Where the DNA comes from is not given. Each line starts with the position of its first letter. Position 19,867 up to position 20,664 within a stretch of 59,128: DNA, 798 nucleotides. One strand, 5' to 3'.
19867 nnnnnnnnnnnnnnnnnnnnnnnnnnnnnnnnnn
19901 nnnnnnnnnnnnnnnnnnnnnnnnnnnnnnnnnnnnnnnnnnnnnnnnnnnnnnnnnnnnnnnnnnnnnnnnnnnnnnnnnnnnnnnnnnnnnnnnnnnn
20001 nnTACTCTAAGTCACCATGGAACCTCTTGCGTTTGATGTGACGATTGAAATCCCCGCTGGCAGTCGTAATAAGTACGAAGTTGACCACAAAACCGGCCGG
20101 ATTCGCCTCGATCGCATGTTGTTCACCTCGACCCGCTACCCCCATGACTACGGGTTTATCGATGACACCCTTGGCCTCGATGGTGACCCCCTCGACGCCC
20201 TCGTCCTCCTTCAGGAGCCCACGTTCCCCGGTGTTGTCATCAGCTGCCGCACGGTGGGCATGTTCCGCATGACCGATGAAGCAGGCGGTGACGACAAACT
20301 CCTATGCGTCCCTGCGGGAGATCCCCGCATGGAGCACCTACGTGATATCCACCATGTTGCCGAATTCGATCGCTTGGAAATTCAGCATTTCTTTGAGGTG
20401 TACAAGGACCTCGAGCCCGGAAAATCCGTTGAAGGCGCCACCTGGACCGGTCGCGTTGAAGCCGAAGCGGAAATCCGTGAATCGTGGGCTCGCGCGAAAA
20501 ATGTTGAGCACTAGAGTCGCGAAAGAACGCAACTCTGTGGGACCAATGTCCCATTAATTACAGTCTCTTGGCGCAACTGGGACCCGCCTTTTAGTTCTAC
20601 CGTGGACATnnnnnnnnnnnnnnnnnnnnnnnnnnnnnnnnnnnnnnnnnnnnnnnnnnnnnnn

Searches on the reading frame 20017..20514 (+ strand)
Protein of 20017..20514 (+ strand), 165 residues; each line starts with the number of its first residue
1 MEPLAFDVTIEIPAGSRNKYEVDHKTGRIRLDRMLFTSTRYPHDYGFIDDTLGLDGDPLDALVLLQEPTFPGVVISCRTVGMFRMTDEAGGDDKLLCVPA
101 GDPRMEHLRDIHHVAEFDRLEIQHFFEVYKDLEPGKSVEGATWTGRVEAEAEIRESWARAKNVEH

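Call 70: search_protein_families(library=pfam, proteins=[window:20017-20514:+], max_evalue=0.00001)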
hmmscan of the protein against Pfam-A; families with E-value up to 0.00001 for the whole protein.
window:20017-20514:+ (165 aa): 1 family
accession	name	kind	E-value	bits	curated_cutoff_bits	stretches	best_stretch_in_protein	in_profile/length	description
PF00719.24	Pyrophosphatase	-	3.3e-56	189.8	23.5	1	8-160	1-152/153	Inorganic pyrophosphatase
